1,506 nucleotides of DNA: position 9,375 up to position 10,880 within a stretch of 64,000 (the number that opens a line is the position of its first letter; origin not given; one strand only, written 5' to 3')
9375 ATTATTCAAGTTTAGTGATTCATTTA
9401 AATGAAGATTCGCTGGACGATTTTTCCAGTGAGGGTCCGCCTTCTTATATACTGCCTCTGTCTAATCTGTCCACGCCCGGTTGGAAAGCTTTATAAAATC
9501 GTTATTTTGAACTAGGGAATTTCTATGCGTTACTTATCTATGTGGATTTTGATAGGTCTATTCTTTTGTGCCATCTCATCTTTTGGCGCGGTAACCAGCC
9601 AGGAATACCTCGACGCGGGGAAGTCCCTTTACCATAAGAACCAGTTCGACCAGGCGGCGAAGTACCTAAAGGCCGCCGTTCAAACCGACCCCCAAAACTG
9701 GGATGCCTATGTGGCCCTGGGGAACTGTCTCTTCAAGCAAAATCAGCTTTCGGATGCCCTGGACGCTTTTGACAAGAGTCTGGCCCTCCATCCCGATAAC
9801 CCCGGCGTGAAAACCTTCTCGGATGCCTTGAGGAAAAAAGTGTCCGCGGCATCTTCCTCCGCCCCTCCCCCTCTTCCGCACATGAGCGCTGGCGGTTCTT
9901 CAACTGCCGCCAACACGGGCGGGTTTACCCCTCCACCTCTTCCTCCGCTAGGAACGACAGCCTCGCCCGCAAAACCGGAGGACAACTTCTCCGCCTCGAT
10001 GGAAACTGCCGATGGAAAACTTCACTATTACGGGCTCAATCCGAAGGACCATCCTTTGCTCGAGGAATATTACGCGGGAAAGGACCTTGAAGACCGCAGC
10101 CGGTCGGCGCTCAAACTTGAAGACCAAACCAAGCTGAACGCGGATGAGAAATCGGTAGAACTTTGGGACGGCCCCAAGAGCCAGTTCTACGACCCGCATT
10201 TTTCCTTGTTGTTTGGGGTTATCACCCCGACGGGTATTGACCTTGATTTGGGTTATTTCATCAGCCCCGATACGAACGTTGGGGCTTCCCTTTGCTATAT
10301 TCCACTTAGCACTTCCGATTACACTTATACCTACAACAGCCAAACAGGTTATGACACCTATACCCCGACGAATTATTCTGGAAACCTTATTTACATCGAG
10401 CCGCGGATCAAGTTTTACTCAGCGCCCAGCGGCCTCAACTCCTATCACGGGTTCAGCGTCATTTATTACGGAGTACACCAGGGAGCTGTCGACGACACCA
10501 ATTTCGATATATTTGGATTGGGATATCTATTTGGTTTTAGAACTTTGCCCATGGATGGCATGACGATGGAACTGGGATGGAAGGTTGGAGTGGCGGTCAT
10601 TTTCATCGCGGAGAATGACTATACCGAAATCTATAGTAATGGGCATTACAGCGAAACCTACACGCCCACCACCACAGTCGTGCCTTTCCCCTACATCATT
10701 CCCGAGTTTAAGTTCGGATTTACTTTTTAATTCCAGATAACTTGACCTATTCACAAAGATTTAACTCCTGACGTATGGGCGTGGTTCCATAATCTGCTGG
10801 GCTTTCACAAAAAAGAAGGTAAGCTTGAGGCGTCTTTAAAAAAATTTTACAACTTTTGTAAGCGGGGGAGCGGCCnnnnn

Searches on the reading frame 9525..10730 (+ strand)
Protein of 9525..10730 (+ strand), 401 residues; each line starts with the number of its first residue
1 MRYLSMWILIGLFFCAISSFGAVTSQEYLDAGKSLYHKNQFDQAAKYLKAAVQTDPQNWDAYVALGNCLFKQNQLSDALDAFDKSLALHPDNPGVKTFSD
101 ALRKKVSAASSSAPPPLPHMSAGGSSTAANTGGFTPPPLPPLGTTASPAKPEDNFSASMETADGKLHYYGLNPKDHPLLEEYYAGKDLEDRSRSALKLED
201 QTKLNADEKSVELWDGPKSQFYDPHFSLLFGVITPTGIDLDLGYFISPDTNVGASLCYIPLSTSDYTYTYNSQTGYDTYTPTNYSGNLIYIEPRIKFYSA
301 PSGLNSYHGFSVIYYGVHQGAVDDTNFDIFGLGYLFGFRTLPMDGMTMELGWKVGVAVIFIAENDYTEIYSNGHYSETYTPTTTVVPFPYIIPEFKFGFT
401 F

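Call 29: search_protein_families(library=pfam, proteins=[window:9525-10730:+], max_evalue=0.0001)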
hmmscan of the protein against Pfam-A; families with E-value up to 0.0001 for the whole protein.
window:9525-10730:+ (401 aa): 11 families
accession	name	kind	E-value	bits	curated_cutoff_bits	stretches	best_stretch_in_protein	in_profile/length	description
PF07719.23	TPR_2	-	6.1e-13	48.2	27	1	60-92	2-34/34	Tetratricopeptide repeat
PF13432.12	TPR_16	-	9.7e-13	48.8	32.7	1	29-93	1-65/65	Tetratricopeptide repeat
PF14559.12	TPR_19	-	3.9e-12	46.7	25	1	38-96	4-62/68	Tetratricopeptide repeat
PF00515.34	TPR_1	-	5.5e-12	45.4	27.8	1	60-92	2-34/34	Tetratricopeptide repeat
PF13414.12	TPR_11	-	7e-10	38.9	26.8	1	32-72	1-41/42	TPR repeat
PF13428.12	TPR_14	-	7.6e-09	35.8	23.5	0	27-67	3-43/44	Tetratricopeptide repeat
PF13431.12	TPR_17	-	4.1e-06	27.1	24.4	0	48-79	2-33/34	Tetratricopeptide repeat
PF23914.1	TPR_CcmH_CycH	-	6.1e-06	26.6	42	1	39-96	30-87/158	Cytochrome c-type biogenesis protein H TPR domain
PF13174.12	TPR_6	-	6.9e-06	26.8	26.3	0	60-91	1-32/33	Tetratricopeptide repeat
PF13181.12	TPR_8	-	8.7e-06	25.9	25.7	0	28-58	4-34/34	Tetratricopeptide repeat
PF12895.13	ANAPC3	-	1.1e-05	26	27.2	1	32-84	30-81/82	Anaphase-promoting complex, cyclosome, subunit 3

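Call 43: search_protein_families(library=ncbifam, proteins=[window:9525-10730:+], max_evalue=0.001)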
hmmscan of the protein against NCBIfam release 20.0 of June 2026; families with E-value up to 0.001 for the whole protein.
window:9525-10730:+ (401 aa): 8 families
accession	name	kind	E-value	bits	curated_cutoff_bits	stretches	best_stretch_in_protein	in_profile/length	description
NF040959.1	MamA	equivalog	4.4e-09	36.1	200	1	25-97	37-109/204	magnetosome protein MamA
TIGR02521.1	type_IV_pilW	equivalog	3e-08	33.5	154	1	25-94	31-100/234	type IV pilus biogenesis/stability protein PilW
NF033920.0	C39_PA2778_fam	equivalog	1e-07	31.6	150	1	23-93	154-225/255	PA2778 family cysteine peptidase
TIGR02917.1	PEP_TPR_lipo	equivalog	7.9e-07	27.3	312.2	1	34-97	168-231/899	XrtA/PEP-CTERM system TPR-repeat protein PrsT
TIGR02552.1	LcrH_SycD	equivalog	1.2e-06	28.3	104.8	1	34-94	27-87/136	SycD/LcrH family type III secretion system chaperone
TIGR03302.1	OM_YfiO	subfamily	0.00031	20.3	81.4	1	24-95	32-106/239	outer membrane protein assembly factor BamD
NF047371.1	FlcA_CTERM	equivalog_domain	0.00052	18.6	300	1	26-95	439-509/646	periplasmic flagellar collar protein FlcA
TIGR00990.1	3a0801s09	subfamily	0.00086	18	757.25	0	32-98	406-472/615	mitochondrial import receptor subunit TOM70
